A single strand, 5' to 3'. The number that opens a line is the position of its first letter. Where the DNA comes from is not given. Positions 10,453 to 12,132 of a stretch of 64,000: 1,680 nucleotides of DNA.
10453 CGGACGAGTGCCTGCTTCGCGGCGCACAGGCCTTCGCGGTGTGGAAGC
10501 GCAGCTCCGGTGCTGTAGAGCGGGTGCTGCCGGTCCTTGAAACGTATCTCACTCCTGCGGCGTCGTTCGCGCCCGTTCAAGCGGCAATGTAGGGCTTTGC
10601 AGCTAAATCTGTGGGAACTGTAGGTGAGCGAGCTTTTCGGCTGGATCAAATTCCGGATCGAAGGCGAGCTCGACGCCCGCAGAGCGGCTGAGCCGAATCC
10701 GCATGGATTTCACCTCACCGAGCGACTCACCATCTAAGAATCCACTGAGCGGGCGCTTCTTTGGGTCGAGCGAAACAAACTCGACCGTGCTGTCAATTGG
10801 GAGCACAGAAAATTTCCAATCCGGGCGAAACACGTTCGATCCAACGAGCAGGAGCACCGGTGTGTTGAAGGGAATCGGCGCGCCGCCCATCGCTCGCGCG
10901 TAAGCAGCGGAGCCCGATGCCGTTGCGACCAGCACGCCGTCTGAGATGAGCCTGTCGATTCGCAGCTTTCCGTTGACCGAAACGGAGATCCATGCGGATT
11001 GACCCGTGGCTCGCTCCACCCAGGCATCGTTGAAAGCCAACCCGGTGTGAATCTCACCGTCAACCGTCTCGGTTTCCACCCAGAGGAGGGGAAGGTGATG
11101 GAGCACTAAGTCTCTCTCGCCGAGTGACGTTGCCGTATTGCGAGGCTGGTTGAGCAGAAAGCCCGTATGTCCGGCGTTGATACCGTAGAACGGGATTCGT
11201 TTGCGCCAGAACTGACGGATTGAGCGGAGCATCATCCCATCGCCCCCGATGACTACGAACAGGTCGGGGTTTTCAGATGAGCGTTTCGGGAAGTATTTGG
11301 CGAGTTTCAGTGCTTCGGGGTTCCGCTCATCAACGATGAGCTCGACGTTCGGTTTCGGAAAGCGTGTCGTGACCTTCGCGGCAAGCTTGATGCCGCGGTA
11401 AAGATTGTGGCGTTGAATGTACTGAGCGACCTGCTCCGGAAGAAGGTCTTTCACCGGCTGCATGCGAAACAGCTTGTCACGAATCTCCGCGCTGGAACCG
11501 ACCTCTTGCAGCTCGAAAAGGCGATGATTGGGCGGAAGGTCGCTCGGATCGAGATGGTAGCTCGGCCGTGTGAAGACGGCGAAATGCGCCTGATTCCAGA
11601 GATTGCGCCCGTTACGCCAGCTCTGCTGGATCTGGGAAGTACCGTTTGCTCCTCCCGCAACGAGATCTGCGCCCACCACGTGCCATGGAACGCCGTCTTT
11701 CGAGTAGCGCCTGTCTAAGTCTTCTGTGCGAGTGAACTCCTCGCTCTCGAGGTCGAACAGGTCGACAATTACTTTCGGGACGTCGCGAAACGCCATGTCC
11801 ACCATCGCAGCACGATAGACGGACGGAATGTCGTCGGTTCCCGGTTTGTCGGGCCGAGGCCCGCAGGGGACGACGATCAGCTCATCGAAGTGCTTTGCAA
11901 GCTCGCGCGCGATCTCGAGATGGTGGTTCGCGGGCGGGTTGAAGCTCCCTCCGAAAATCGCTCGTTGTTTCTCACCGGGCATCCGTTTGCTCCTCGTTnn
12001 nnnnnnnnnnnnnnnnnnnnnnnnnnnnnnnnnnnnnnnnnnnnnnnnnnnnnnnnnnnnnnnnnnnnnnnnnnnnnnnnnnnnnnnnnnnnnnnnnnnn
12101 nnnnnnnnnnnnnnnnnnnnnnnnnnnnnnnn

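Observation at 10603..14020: Eukaryotic-type NMNAT fused to NAD kinase, next to glutamine-dependent NadE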

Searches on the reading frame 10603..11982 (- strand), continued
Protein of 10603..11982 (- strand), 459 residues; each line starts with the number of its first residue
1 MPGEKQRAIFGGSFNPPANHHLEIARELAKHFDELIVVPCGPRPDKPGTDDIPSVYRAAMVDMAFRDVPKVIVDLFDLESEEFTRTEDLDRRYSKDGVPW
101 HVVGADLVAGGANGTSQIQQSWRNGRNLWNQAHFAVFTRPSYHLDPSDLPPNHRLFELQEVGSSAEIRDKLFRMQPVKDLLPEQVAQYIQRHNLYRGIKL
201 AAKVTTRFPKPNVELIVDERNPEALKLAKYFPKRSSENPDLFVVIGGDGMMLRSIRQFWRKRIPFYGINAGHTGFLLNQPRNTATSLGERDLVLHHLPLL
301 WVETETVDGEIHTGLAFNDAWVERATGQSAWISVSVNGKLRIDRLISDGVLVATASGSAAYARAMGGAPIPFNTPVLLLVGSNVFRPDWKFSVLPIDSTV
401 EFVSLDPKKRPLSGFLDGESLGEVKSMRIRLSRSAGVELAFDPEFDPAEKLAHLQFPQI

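Call 18: search_protein_families(library=pfam, proteins=[L001:584-2059:+, L001:4031-4747:+, L001:4769-5434:+, L001:5443-5982:+, L029:2058-3014:+, L019:5165-5947:+, L021:4435-5862:-], max_evalue=0.001)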
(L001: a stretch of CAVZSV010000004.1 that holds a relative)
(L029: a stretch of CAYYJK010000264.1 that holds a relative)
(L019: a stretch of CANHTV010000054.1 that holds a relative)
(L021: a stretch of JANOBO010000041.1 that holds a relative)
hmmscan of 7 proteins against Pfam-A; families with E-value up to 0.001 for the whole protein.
L001:584-2059:+ (491 aa): 4 families
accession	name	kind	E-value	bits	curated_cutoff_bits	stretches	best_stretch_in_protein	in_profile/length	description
PF17767.7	NAPRTase_N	-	2e-35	122.3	32.6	1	13-142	1-124/125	Nicotinate phosphoribosyltransferase (NAPRTase) N-terminal domain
PF17956.6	NAPRTase_C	-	2.1e-13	51.2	23.3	1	381-478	12-110/111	Nicotinate phosphoribosyltransferase C-terminal domain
PF02749.22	QRPTase_N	-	1.6e-07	31.9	27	1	97-143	36-79/82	Quinolinate phosphoribosyl transferase, N-terminal domain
PF04095.22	NAPRTase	-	0.00012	22.4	20.8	1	166-346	5-197/239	Nicotinate phosphoribosyltransferase (NAPRTase) family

L001:4031-4747:+ (238 aa): 2 families
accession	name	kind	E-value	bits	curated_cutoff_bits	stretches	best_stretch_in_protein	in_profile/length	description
PF21906.2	NrtR_WHD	-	9.5e-29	99.8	27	1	161-221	1-61/61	NrtR DNA-binding winged helix domain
PF19368.5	AraR_C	-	4.2e-15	56.2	23.8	1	157-236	1-81/82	AraR C-terminal winged HTH domain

L001:4769-5434:+ (221 aa): 1 family
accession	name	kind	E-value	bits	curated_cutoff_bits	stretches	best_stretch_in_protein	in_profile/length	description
PF00857.26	Isochorismatase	-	3.5e-18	66.7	27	1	4-202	3-175/175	Isochorismatase domain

L001:5443-5982:+ (179 aa): 1 family
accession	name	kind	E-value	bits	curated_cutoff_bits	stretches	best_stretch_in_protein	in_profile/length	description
PF00293.34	NUDIX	-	1.1e-10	42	21.1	1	32-134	6-109/134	NUDIX domain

L029:2058-3014:+ (318 aa): 2 families
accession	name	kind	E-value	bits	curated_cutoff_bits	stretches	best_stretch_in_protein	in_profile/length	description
PF12706.13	Lactamase_B_2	-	4.1e-16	59.6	27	1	63-263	2-200/200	Beta-lactamase superfamily domain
PF13483.12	Lactamase_B_3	-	5.9e-11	43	24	1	47-262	2-160/160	Beta-lactamase superfamily domain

L019:5165-5947:+ (260 aa): 2 families
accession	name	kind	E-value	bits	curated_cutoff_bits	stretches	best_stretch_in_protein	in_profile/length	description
PF05690.20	ThiG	-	1e-103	346.5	23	1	7-253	1-247/247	Thiazole biosynthesis protein ThiG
PF00977.27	His_biosynth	-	0.00013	21.9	23.6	1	168-215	60-107/228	Histidine biosynthesis protein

L021:4435-5862:- (475 aa): 0 families

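Call 30: predict_structure(alignment_id=A1)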
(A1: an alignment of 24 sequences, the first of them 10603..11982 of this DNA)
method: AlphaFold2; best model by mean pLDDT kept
length: 459 residues; sequences in the alignment: 24
mean_pLDDT: 85.8   pTM: 0.86
mean pLDDT of the five models: 85.8, 83.1, 82.0, 81.7, 79.5
residues with pLDDT >= 90: 214; 70-90: 194; 50-70: 45; < 50: 6
segments of 3 or more residues with pLDDT < 50: 45-47
pLDDT, mean of each block of 10 residues (from residue 1): 81 88 95 92 54 88 93 91 85 93 93 94 92 94 92 94 86 88 91 82 82 90 89 76 89 88 90 73 69 88 94 90 87 95 89 71 70 82 73 91 93 90 95 91 76 59
secondary structure, 60 per line:
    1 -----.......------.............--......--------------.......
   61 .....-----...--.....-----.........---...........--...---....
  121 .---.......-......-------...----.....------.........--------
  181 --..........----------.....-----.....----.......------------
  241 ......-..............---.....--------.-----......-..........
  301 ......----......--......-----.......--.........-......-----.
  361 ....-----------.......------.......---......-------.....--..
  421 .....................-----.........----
elements in order: E6-12 H19-31 E34-39 H54-65 E71-73 H76-80 H86-94 E98-104 H105-108 H117-121 H125-131 E133-138 E153-157 H164-172 H183-192 E203-207 E213-217 H222-228 E241-246 H248-261 E265-269 H284-289 E291-306 E311-316 E319-324 E330-336 E339-347 E349-354 H360-364 E376-382 E389-395 E399-404 E412-416 E419-441 H447-455

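Call 35: fold_search(model_id=the predicted structure, library=pdb)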
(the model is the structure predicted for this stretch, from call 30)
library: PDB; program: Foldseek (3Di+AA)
matches with E <= 10: 1568; with E <= 0.001: 306
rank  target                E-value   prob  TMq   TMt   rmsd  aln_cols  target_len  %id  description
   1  2i2a                  2.4e-17  1.00  0.46  0.76   3.9       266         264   23  Crystal structure of LmNADK1 from Listeria monocytogenes (released 2007-08-07)
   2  5eji                  3.7e-17  1.00  0.46  0.78   3.4       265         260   23  Crystal structure of NAD kinase W78F mutant from Listeria monocytogenes in complex with NADP/Mn++/PPi (released 2016-11-09)
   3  3v7u                  1.0e-16  1.00  0.46  0.77   3.5       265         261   23  Crystal structure of NAD kinase 1 from Listeria monocytogenes in complex with MTA (released 2012-03-14)
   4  3v7w                  1.2e-16  1.00  0.46  0.77   3.5       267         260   23  Crystal structure of NAD kinase 1 from Listeria monocytogenes in complex with 5'-azido-5'-deoxyadenosine (released 2012-03-14)
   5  3v80                  1.2e-16  1.00  0.45  0.76   3.7       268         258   22  Crystal structure of NAD kinase 1 from Listeria monocytogenes in complex with 5'-O-Propargylamino-5'-deoxyadenosine (released 2012-03-14)
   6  8b47_A                1.5e-16  1.00  0.46  0.77   3.5       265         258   22  Crystal structure of NAD kinase 1 from Listeria monocytogenes in complex with a cyclic di-adenosine derivative (released 2023-01-11)
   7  1u0r_D                1.8e-16  1.00  0.42  0.61   3.4       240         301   22  Crystal structure of Mycobacterium tuberculosis NAD kinase (released 2004-08-31)
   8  1u0t_B                2.4e-16  1.00  0.46  0.73   3.8       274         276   20  Crystal structure of Mycobacterium tuberculosis NAD kinase (released 2004-08-31)
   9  6rg9                  3.2e-16  1.00  0.44  0.74   4.1       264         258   23  Crystal structure of NAD kinase 1 from Listeria monocytogenes in complexe with an inhibitor (released 2020-02-19)
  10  1u0t_A                4.1e-16  1.00  0.47  0.77   3.8       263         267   22  Crystal structure of Mycobacterium tuberculosis NAD kinase (released 2004-08-31)
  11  1yt5_A                4.4e-16  1.00  0.41  0.71   4.4       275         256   24  Crystal structure of NAD kinase from Thermotoga maritima (released 2005-04-05)
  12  2i2f                  4.9e-16  1.00  0.46  0.78   3.4       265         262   22  Crystal structure of LmNADK1 (released 2007-08-07)
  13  2q5f                  5.5e-16  1.00  0.45  0.77   3.6       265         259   23  Crystal structure of LMNADK1 from Listeria monocytogenes (released 2007-08-07)
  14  4dy6                  5.5e-16  1.00  0.44  0.74   3.9       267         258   22  Crystal structure of NAD kinase 1 from Listeria monocytogenes in complex with 2'-phosphate bis(adenosine)-5'-diphosphate (released 2012-03-07)
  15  3v7y                  6.6e-16  1.00  0.45  0.75   3.9       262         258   23  Crystal structure of NAD kinase 1 from Listeria monocytogenes in complex with 5'-N-Propargylamino-5'-deoxyadenosine (released 2012-03-14)
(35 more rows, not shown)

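Call 39: find_encoding_contigs(protein=P0001, flank=10000, max_places=2)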
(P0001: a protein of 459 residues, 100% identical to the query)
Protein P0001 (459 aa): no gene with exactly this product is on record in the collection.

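Call 40: find_encoding_contigs(protein=P0006, flank=8000, max_places=2)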
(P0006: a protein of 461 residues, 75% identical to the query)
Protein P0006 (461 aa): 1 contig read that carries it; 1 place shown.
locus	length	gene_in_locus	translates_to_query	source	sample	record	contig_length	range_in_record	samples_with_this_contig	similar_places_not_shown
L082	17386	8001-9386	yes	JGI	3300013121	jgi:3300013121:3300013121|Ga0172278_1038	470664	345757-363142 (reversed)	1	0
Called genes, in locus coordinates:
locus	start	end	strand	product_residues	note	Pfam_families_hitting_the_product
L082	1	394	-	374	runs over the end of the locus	-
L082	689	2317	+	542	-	-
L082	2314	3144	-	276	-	PF01066:CDP-OH_P_transf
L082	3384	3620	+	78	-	PF01192:RNA_pol_Rpb6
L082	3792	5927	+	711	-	PF13328:HD_4, PF01966:HD, PF04607:RelA_SpoT, PF02824:TGS, PF19296:RelA_AH, PF28438:RelA_RIS, PF01842:ACT (weak), PF13291:ACT_4, +1 more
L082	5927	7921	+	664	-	PF00795:CN_hydrolase, PF02540:NAD_synthase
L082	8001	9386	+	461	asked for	PF01467:CTP_transf_like, PF01513:NAD_kinase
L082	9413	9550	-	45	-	-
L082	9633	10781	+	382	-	PF25917:BSH_RND, PF25944:Beta-barrel_RND, PF25954:Beta-barrel_RND_2, PF25967:RND-MFP_C (weak)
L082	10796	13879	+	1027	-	PF00873:ACR_tran, PF03176:MMPL (weak), PF02355:SecD_SecF_C (faint)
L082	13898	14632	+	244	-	PF00535:Glycos_transf_2, PF13641:Glyco_tranf_2_3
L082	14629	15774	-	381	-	PF04413:Glycos_transf_N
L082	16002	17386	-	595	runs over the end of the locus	PF00664:ABC_membrane, PF00005:ABC_tran, PF02463:SMC_N (weak)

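Call 41: find_encoding_contigs(protein=P0002, flank=8000, max_places=2)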
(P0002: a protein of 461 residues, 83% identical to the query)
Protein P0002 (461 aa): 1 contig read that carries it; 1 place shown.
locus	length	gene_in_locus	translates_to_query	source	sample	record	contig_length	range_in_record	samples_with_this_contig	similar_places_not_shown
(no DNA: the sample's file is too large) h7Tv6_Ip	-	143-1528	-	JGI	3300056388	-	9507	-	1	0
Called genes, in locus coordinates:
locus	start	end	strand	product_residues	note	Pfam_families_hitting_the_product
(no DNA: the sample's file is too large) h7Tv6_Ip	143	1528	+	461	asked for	PF01467:CTP_transf_like, PF01513:NAD_kinase (weak)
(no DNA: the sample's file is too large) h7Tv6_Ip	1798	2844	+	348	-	PF13472:Lipase_GDSL_2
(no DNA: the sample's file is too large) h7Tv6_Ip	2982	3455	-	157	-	-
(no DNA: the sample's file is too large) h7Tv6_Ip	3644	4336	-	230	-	PF06250:YhcG_C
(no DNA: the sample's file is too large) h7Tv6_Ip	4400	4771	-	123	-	PF17761:DUF1016_N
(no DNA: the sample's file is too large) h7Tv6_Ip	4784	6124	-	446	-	PF04413:Glycos_transf_N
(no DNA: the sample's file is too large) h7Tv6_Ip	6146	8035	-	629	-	PF00664:ABC_membrane, PF00005:ABC_tran, PF02463:SMC_N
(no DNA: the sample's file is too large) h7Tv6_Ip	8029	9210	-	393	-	PF02684:LpxB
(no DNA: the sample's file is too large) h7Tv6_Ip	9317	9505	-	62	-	?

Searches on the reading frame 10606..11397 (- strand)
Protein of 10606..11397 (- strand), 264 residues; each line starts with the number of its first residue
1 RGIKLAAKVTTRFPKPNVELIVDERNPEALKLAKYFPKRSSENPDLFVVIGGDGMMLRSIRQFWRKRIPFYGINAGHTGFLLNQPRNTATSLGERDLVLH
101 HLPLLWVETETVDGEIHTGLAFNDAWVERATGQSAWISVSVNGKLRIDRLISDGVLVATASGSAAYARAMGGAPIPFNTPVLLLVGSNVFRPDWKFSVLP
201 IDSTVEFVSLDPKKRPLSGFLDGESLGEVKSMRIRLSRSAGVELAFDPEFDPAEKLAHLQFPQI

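Call 7: search_solved_structures(query=window:10606-11397:-, max_evalue=0.01, show_alignments=2)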
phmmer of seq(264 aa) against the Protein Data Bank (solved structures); distinct sequences matched with E-value up to 0.01: 21.
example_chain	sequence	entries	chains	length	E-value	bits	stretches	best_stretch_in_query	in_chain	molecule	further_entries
1suw_A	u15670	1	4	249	2.2e-12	49.9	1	37-209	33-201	Probable inorganic polyphosphate/ATP-NAD kinase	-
1z0s_A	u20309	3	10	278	3e-12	49.5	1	37-208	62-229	Probable inorganic polyphosphate/ATP-NAD kinase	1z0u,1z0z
1yt5_A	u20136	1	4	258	4.6e-12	48.9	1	43-252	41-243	inorganic polyphosphate/ATP-NAD kinase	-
7mh7_A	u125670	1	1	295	1.1e-10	44.4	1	41-175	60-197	NAD kinase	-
7qvs_A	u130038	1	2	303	1.1e-10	44.4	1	41-175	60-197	NAD kinase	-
5ejh_A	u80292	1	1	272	3.6e-10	42.7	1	38-175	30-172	NAD kinase 1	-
5ejg_A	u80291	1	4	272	4.2e-10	42.5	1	38-175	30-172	NAD kinase 1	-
2i1w_A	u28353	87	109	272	4.2e-10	42.5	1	38-175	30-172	Probable inorganic polyphosphate/ATP-NAD kinase 1 | inorganic polyphosphate/ATP-NAD kinase 1 | NAD kinase 1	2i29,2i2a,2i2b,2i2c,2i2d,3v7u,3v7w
2q5f_A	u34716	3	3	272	4.2e-10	42.5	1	38-175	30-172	Probable inorganic polyphosphate/ATP-NAD kinase 1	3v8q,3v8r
5eji_A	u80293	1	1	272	4.5e-10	42.4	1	38-175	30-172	NAD kinase 1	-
5ejf_A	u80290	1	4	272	1.5e-09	40.7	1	38-175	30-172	NAD kinase 1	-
1y3h_A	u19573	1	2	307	1.8e-09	40.4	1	39-190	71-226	Inorganic polyphosphate/ATP-NAD kinase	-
1u0r_A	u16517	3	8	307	1.8e-09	40.4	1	39-190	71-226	Inorganic polyphosphate/ATP-NAD kinase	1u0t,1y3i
2i2f_A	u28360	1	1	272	2.1e-09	40.2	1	38-175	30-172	Probable inorganic polyphosphate/ATP-NAD kinase 1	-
4hao_A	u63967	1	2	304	1.6e-08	37.3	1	42-182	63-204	Probable inorganic polyphosphate/ATP-NAD kinase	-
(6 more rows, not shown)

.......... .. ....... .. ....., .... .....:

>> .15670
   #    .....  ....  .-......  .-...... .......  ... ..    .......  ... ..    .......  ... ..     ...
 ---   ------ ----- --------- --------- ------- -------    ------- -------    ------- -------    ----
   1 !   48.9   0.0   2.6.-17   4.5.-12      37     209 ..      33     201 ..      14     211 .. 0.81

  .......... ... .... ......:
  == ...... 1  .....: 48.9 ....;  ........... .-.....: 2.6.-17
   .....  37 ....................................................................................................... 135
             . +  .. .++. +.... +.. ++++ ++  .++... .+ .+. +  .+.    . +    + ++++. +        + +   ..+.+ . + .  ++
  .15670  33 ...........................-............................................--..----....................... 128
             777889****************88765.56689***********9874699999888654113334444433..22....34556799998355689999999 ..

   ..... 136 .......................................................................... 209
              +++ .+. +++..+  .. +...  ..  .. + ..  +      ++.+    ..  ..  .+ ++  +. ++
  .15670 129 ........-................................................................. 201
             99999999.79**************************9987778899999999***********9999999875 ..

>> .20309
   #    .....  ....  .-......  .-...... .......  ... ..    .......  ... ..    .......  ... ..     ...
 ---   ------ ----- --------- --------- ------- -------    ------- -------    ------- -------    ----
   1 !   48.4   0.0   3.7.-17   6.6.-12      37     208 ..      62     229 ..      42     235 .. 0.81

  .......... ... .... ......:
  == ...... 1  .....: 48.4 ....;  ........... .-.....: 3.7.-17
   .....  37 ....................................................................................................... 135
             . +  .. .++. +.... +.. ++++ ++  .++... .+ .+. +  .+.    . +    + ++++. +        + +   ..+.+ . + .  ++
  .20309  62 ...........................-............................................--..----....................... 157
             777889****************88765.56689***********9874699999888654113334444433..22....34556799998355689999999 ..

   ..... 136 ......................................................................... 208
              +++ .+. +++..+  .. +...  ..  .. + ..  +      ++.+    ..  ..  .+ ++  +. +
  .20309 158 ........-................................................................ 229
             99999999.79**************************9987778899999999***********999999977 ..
